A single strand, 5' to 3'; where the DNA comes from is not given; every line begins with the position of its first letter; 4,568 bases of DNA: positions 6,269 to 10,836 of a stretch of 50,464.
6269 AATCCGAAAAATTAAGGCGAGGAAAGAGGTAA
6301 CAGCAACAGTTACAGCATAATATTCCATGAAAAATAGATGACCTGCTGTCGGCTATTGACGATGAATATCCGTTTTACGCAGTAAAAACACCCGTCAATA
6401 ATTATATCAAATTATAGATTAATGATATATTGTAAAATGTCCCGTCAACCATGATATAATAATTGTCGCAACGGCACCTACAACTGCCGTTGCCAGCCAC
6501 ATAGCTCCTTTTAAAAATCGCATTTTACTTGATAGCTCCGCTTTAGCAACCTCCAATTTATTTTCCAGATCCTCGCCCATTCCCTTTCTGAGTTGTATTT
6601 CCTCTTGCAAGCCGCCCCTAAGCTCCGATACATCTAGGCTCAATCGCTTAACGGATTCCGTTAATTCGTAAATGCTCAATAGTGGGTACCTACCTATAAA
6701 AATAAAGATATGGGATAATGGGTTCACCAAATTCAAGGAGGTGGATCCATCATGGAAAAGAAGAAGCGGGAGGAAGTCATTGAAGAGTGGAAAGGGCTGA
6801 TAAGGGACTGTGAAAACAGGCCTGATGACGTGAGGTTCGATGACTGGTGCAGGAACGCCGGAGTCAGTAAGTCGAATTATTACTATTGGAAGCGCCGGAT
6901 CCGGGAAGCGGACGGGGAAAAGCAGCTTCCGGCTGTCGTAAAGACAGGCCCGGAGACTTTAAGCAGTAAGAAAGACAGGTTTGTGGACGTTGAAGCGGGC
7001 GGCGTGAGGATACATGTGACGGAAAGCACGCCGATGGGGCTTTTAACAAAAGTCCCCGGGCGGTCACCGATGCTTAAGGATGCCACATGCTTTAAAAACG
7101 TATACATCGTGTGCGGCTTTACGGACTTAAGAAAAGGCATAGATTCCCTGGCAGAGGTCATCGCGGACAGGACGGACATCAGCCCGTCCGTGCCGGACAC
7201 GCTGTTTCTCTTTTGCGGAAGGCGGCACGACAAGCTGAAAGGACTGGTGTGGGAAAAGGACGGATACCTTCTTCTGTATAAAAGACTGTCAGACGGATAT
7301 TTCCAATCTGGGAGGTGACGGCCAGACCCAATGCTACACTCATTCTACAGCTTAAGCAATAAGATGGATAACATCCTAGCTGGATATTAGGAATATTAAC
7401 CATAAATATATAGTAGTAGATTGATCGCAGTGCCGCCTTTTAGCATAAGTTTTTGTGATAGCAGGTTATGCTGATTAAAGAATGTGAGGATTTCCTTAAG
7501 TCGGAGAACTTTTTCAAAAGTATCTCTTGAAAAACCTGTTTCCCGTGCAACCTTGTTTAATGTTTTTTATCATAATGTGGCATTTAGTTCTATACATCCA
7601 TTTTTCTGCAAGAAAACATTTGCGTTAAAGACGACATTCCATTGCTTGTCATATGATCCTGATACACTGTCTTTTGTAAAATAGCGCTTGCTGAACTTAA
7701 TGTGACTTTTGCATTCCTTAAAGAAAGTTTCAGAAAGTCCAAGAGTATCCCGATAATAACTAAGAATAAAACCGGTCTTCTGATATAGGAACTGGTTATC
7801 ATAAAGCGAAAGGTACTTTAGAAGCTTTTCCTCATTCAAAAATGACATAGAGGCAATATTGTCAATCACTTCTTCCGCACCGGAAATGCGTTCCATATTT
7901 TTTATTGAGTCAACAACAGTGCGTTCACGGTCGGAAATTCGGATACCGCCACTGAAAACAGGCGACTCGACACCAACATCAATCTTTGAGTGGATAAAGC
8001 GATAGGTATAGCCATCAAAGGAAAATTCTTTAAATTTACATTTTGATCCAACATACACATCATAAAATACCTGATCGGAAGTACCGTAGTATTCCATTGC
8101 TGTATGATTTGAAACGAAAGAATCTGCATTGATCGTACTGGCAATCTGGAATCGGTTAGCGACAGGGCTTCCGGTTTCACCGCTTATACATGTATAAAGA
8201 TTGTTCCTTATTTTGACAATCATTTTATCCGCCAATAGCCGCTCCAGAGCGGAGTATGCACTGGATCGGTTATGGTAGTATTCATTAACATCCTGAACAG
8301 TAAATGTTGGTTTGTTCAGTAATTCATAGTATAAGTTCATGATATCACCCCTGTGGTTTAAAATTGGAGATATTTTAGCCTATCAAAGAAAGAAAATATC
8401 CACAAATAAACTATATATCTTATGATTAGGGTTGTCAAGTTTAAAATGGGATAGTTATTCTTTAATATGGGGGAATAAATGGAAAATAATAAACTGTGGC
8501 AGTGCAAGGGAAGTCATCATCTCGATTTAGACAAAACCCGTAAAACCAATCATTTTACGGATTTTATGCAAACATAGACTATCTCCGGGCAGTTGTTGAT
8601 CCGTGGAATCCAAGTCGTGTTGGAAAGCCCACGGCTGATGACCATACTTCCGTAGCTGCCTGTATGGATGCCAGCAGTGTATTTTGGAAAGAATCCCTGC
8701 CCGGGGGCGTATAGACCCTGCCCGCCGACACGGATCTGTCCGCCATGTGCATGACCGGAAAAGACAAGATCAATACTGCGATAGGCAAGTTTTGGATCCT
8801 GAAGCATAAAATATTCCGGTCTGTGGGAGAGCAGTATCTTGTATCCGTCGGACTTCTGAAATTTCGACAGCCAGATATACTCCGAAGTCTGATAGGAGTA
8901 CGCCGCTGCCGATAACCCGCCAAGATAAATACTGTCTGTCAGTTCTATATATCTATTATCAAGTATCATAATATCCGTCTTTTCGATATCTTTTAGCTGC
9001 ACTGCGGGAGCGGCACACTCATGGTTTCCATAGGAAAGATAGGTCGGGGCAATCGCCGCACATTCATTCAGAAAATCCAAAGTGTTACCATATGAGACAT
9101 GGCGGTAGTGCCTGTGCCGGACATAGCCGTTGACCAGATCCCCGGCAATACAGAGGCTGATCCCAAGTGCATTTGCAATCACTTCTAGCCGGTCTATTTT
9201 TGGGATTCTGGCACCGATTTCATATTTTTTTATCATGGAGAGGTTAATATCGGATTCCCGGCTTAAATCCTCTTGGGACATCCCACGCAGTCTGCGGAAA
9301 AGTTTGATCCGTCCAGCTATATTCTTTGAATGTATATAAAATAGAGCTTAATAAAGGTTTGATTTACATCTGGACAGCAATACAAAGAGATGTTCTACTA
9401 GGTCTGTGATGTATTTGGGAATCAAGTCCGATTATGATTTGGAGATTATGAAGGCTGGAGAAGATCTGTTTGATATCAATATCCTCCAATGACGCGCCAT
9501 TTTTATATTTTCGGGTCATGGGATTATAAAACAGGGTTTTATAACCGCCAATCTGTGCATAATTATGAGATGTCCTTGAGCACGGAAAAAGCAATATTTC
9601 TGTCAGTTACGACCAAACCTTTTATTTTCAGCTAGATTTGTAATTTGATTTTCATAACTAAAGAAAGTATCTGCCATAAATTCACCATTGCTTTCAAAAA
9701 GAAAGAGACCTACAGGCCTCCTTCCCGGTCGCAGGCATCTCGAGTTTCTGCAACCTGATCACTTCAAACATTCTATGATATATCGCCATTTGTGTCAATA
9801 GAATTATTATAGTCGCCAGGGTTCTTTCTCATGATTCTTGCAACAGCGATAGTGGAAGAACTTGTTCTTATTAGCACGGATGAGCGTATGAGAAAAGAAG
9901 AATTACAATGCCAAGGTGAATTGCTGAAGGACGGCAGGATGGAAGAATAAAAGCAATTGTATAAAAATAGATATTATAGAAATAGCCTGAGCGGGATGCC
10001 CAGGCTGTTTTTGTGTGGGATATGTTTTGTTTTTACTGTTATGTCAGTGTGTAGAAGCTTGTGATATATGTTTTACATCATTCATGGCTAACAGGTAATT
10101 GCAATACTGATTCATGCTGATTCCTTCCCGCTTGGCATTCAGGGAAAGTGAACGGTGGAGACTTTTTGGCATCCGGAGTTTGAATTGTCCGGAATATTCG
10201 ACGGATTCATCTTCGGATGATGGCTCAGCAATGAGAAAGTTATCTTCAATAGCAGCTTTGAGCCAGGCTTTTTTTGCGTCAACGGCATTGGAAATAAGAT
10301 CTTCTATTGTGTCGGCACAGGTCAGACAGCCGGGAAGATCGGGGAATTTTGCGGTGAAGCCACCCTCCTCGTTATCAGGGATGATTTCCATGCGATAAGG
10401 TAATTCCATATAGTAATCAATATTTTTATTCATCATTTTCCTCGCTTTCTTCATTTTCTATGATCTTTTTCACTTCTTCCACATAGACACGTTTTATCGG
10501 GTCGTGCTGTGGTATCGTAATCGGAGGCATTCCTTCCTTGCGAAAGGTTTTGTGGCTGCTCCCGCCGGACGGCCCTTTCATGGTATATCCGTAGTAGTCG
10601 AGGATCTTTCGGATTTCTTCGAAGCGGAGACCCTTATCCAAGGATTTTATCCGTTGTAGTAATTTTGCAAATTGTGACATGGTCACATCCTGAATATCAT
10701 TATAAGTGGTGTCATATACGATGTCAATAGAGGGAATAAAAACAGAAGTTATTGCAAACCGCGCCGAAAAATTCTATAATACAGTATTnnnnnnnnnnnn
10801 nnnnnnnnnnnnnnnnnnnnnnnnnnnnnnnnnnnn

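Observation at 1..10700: Low-GC accessory island made of mobile and defence fragments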

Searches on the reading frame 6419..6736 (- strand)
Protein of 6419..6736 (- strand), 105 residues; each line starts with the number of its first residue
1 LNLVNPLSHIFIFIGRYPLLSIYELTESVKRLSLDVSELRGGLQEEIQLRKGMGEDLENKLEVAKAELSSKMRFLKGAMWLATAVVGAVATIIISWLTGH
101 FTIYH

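Call 5: search_protein_families(library=pfam, max_evalue=0.01, proteins=[window:6419-6736:-])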
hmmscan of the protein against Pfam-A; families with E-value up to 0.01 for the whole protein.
window:6419-6736:- (105 aa): 0 families

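Call 15: search_protein_families(library=padloc, max_evalue=0.01, proteins=[window:6419-6736:-])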
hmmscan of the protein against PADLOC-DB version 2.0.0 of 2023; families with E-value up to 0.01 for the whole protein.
window:6419-6736:- (105 aa): 1 family
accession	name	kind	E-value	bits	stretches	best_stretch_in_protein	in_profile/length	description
PDLC03843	LeoC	-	5.3e-05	21.4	1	24-96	132-205/207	-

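Call 16: search_protein_families(library=ncbifam, max_evalue=0.01, proteins=[window:6419-6736:-])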
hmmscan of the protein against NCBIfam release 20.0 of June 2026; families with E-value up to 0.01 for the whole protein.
window:6419-6736:- (105 aa): 0 families

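Call 17: search_protein_families(library=phrogs, max_evalue=0.01, proteins=[window:6419-6736:-])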
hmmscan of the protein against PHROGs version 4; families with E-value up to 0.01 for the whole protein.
window:6419-6736:- (105 aa): 0 families

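Call 25: search_protein_families(library=pfam, max_evalue=5, proteins=[window:6419-6736:-])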
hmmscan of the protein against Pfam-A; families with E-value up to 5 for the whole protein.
window:6419-6736:- (105 aa): 4 families
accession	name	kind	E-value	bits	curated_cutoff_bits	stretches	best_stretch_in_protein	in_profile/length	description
PF14389.11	Lzipper-MIP1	-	0.068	14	32.2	1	30-70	7-47/84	Leucine-zipper of ternary complex factor MIP1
PF24073.1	DUF7365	-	0.087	13.4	27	1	22-47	73-97/101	Coiled-coil region of unknown function (DUF7365)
PF16848.10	SoDot-IcmSS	-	0.17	12.3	25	1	24-82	21-74/178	Substrate of the Dot/Icm secretion system, putative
PF16331.10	TolA_bind_tri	-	0.18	12.4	30.1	1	22-45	20-43/76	TolA binding protein trimerisation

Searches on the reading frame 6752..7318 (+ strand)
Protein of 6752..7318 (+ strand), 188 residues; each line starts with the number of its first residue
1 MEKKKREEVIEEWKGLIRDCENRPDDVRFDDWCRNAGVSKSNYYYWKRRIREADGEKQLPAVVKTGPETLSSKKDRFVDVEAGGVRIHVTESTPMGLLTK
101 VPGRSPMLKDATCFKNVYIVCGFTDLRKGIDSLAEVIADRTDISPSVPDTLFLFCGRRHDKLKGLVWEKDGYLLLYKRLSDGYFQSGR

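Call 5: search_protein_families(library=pfam, max_evalue=0.01, proteins=[window:6752-7318:+])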
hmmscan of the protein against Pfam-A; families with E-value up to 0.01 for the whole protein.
window:6752-7318:+ (188 aa): 2 families
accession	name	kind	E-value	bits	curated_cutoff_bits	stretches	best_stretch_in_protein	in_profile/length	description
PF05717.18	TnpB_IS66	-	3.9e-21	75.3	26.6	1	116-186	2-71/101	IS66 Orf2 like protein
PF01527.26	HTH_Tnp_1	-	0.0018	18.9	24.1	1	29-62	26-57/75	Transposase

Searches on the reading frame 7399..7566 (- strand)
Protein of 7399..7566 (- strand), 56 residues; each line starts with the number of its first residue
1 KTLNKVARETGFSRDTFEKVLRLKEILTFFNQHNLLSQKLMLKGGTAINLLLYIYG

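Call 46: search_protein_families(library=pfam, max_evalue=1, proteins=[window:7399-7566:-])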
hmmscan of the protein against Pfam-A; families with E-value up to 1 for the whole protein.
seq(56 aa): 3 families
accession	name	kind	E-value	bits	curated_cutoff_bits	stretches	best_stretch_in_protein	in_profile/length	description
PF00165.29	HTH_AraC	-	0.018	15.6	26.6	1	2-22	10-30/42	Bacterial regulatory helix-turn-helix proteins, AraC family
PF02796.21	HTH_7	-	0.066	13.8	23.8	1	4-22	25-43/45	Helix-turn-helix domain of resolvase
PF08843.17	AbiEii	-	0.11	12.9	22.5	1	33-51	8-26/238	Nucleotidyl transferase AbiEii toxin, Type IV TA system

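Call 92: search_protein_families(library=padloc, max_evalue=1, proteins=[window:7399-7566:-])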
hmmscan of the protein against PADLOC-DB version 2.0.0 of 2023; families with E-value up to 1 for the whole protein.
seq(56 aa): 8 families
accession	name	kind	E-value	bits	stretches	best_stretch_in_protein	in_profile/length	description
PDLC02305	AbiEii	-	6.6e-20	69.5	1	2-52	7-57/306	AbiEii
PDLC02304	AbiEii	-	6.9e-06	24.2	1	2-49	6-52/260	AbiEii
PDLC02294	AbiEii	-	0.016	13.1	1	17-51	22-56/260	AbiEii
PDLC02298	AbiEii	-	0.016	12.6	1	22-52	10-40/220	AbiEii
PDLC02290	AbiEii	-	0.026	12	1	38-51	23-36/290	AbiEii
PDLC02317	AbiEii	-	0.03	11.3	1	5-48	9-52/396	AbiEii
PDLC02296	AbiEii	-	0.031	11.5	1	5-50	10-56/282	AbiEii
PDLC02289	AbiEii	-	0.048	11.1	1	2-47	17-60/309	AbiEii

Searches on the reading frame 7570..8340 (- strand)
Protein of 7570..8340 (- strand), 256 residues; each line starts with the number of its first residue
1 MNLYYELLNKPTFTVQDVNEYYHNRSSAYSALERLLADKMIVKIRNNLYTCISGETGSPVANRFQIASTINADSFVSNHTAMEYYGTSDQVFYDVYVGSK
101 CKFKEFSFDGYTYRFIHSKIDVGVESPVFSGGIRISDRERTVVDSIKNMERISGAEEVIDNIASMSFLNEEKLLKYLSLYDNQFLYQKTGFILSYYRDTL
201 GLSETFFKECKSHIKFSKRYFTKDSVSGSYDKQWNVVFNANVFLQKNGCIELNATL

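Call 5: search_protein_families(library=pfam, max_evalue=0.01, proteins=[window:7570-8340:-])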
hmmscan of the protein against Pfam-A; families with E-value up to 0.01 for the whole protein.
window:7570-8340:- (256 aa): 0 families

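Call 15: search_protein_families(library=padloc, max_evalue=0.01, proteins=[window:7570-8340:-])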
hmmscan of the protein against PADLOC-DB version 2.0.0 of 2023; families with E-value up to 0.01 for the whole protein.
window:7570-8340:- (256 aa): 22 families
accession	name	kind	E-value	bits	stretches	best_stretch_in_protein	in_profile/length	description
PDLC02269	AbiEi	-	5.2e-97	322.1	1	1-247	1-245/251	AbiEi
PDLC02287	AbiEi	-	2.5e-84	280.8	1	1-247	1-245/253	AbiEi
PDLC02270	AbiEi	-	1.4e-36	123.9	1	9-242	9-257/265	AbiEi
PDLC02267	AbiEi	-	2.5e-29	100.4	1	9-240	17-242/252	AbiEi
PDLC02266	AbiEi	-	7.5e-15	53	1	10-242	15-254/258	AbiEi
PDLC02282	AbiEi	-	1.1e-13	49.2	1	10-242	15-256/260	AbiEi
PDLC02252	AbiEi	-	1e-12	46.2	1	9-242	14-255/259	AbiEi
PDLC02272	AbiEi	-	1.2e-11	42.8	1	29-195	30-197/200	AbiEi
PDLC02271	AbiEi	-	5.3e-11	40.2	1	14-214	25-233/263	AbiEi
PDLC02225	AbiEi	-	8.1e-11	40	1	26-176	29-177/198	AbiEi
PDLC02276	AbiEi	-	6.5e-09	33.7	1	13-219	18-229/270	AbiEi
PDLC02241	AbiEi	-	9e-09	33.4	1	8-188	10-190/199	AbiEi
PDLC02275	AbiEi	-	4.6e-07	28.1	1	22-176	18-168/184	AbiEi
PDLC02265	AbiEi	-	6.5e-07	27.3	1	28-156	28-157/198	AbiEi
PDLC02230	AbiEi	-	1.2e-06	26.4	1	13-144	4-133/192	AbiEi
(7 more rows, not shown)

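Call 16: search_protein_families(library=ncbifam, max_evalue=0.01, proteins=[window:7570-8340:-])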
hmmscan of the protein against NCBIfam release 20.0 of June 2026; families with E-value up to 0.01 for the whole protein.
window:7570-8340:- (256 aa): 0 families

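Call 17: search_protein_families(library=phrogs, max_evalue=0.01, proteins=[window:7570-8340:-])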
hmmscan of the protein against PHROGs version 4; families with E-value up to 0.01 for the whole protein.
window:7570-8340:- (256 aa): 0 families

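Call 19: find_encoding_contigs(protein=window:7570-8340:-, flank=10000, max_places=10)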
Protein window:7570-8340:- (256 aa): 4 contigs read that carry it; 2 places shown.
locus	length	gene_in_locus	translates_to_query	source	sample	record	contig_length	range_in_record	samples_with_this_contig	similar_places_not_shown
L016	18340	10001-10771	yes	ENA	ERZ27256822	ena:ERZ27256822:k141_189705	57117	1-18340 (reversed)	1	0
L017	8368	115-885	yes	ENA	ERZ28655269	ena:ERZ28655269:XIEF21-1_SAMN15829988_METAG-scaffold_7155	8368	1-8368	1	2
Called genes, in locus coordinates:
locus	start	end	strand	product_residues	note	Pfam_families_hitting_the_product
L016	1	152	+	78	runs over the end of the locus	-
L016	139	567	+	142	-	PF01850:PIN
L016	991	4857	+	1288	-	PF08450:SGL (faint), PF16819:DUF5074 (faint), PF07494:Reg_prop (faint), PF00990:GGDEF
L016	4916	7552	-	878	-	PF00990:GGDEF, PF00563:EAL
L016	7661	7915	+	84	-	PF07927:HicA_toxin (weak)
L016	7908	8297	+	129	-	PF15919:HicB_lk_antitox, PF15970:HicB-like_2, PF05534:HicB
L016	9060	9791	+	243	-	PF01381:HTH_3, PF00149:Metallophos (weak)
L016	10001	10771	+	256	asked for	-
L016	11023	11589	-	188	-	PF05717:TnpB_IS66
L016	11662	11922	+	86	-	-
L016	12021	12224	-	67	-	-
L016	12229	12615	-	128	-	-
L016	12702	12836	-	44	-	-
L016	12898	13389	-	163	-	PF25390:WD40_RLD, PF13540:RCC1_2 (weak)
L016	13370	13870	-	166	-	PF03720:UDPG_MGDP_dh_C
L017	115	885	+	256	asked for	-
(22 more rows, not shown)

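Call 25: search_protein_families(library=pfam, max_evalue=5, proteins=[window:7570-8340:-])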
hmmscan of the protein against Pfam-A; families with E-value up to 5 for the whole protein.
window:7570-8340:- (256 aa): 2 families
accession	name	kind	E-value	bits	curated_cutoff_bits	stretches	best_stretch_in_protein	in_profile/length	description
PF01978.25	TrmB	-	0.067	13.5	25.6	1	3-49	13-62/68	Sugar-specific transcriptional regulator TrmB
PF03475.19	YiiM_3-alpha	-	0.28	11.5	22.7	1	14-37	2-25/44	YiiM-like, 3-alpha helix domain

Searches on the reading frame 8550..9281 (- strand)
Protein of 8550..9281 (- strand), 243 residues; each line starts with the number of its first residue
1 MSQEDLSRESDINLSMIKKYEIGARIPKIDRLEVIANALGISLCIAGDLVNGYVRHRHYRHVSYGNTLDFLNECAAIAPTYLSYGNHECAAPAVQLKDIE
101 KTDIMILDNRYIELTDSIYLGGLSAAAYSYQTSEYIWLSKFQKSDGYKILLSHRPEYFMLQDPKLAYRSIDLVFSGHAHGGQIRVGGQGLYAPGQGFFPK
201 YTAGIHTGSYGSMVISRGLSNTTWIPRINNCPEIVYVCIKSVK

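Call 5: search_protein_families(library=pfam, max_evalue=0.01, proteins=[window:8550-9281:-])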
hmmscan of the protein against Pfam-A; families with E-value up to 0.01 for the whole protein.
window:8550-9281:- (243 aa): 3 families
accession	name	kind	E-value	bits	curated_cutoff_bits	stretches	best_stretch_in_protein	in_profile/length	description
PF01381.28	HTH_3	-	2.1e-08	34.5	23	1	1-43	10-52/55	Helix-turn-helix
PF00149.33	Metallophos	-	2e-07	32.1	21.5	1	44-180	35-190/191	Calcineurin-like phosphoesterase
PF12844.13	HTH_19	-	0.00033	20.9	30.2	1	1-42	13-54/64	Helix-turn-helix domain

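Call 15: search_protein_families(library=padloc, max_evalue=0.01, proteins=[window:8550-9281:-])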
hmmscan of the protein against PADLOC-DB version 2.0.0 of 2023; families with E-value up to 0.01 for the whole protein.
window:8550-9281:- (243 aa): 2 families
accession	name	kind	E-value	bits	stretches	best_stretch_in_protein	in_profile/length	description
PDLC02926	HTH_VI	-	0.00012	20.2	1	1-43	15-57/92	-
PDLC03665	Control_protein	-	0.00028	19.1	1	1-43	23-65/77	control protein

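Call 16: search_protein_families(library=ncbifam, max_evalue=0.01, proteins=[window:8550-9281:-])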
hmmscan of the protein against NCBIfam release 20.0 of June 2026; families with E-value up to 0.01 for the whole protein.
window:8550-9281:- (243 aa): 4 families
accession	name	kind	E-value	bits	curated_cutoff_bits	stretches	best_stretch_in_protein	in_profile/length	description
NF008460.0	PRK11340.1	equivalog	3.1e-09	36.7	188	1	46-236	87-267/271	phosphodiesterase YaeI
NF041951.1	phage_RstR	subfamily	3.2e-07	30.6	80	1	1-43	16-58/108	RstR family transcriptional repressor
NF033458.1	lipid_A_LpxG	equivalog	7.5e-06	25.5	350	1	97-185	176-258/321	UDP-2,3-diacylglucosamine diphosphatase LpxG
NF047948.1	male_kill_WMK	equivalog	0.004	16.6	300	1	2-43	20-61/300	WO male-killing family protein Wmk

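Call 17: search_protein_families(library=phrogs, max_evalue=0.01, proteins=[window:8550-9281:-])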
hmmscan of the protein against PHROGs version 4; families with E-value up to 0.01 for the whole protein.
window:8550-9281:- (243 aa): 4 families
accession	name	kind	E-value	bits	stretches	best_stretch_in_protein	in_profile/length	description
phrog_8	-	transcription regulation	2.5e-06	28.2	1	1-42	90-131/346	transcriptional regulator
phrog_4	-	transcription regulation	0.00027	21.1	1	1-52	148-194/400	transcriptional repressor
phrog_5823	-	transcription regulation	0.00045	20.5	1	1-43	20-63/404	transcriptional regulator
phrog_1649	-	other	0.00062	19.5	0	43-184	67-257/308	metallo-phosphoesterase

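Call 43: find_homologous_proteins(query=window:8550-9281:-, max_evalue=0.001)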
Query window:8550-9281:- (243 aa): 7781 proteins with E <= 0.001 among 8000 candidates; the best 120 are listed.
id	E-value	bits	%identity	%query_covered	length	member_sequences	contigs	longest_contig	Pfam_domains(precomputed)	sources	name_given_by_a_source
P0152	2.7e-122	425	92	83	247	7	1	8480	PF00149.34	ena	-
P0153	1.5e-120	419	91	82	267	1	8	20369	PF00149.34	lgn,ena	-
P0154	5.3e-96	339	73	81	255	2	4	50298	PF00149.34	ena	-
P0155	5.7e-96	339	72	83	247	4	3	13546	PF00149.34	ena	-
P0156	3.0e-95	337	73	81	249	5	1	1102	PF00149.34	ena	-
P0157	5.2e-95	336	71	83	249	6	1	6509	PF00149.34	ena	-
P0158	1.9e-80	288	63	82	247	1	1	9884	PF00149.34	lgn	-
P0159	8.6e-53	198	45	82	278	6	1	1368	PF00149.34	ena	-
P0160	1.8e-52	196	43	80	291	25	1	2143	PF00149.34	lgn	-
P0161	9.0e-52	194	42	87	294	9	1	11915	PF00149.34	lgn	-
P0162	3.6e-51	192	43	85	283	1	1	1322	PF00149.34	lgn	-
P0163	5.2e-51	192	46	72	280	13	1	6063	PF00149.34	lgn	-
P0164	1.6e-50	190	42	85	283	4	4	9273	PF00149.34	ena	-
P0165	2.3e-50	190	44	85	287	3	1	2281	PF00149.34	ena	-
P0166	6.9e-50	188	45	80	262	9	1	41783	PF00149.34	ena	-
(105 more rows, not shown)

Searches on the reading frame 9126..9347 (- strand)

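Call 46: search_protein_families(library=pfam, max_evalue=1, proteins=[window:9126-9347:-])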
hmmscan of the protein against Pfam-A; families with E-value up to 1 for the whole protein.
seq(74 aa): 4 families
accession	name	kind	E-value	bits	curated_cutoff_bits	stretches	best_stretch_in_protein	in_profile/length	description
PF01381.28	HTH_3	-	8.1e-13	48.6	23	1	14-65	1-52/55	Helix-turn-helix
PF12844.13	HTH_19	-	1.9e-08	34.5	30.2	1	13-64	3-54/64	Helix-turn-helix domain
PF13560.12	HTH_31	-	3.6e-07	30.8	27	1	11-64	3-57/64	Helix-turn-helix domain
PF13443.12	HTH_26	-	2.6e-05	24.8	22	1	14-65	2-54/63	Cro/C1-type HTH DNA-binding domain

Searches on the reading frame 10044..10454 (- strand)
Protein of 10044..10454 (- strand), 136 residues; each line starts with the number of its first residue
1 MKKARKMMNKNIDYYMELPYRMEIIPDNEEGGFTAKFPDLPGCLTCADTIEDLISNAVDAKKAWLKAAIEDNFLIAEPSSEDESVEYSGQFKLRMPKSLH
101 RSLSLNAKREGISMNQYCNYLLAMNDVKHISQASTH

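Call 5: search_protein_families(library=pfam, max_evalue=0.01, proteins=[window:10044-10454:-])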
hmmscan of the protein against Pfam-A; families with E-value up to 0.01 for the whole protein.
window:10044-10454:- (136 aa): 2 families
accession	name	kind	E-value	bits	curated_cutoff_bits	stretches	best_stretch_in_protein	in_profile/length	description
PF05534.18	HicB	-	2.1e-12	47.2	21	1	86-122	15-51/51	HicB family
PF15919.11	HicB_lk_antitox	-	3.7e-11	43.7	27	1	24-84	5-64/123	HicB_like antitoxin of bacterial toxin-antitoxin system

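Call 92: search_protein_families(library=padloc, max_evalue=1, proteins=[window:10044-10454:-])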
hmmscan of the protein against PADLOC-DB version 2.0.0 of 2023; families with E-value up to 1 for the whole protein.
window:10044-10454:- (136 aa): 0 families

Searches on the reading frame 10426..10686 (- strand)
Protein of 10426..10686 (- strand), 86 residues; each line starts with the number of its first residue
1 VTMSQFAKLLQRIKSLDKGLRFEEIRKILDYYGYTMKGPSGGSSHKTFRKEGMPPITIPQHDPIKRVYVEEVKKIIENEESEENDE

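Call 5: search_protein_families(library=pfam, max_evalue=0.01, proteins=[window:10426-10686:-])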
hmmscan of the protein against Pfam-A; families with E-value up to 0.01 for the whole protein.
window:10426-10686:- (86 aa): 1 family
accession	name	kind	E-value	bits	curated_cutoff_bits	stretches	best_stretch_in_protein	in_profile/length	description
PF07927.17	HicA_toxin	-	2.3e-06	28.1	27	1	23-74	2-54/58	HicA toxin of bacterial toxin-antitoxin,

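Call 92: search_protein_families(library=padloc, max_evalue=1, proteins=[window:10426-10686:-])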
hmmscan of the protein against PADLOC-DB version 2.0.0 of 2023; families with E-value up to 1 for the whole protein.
window:10426-10686:- (86 aa): 0 families
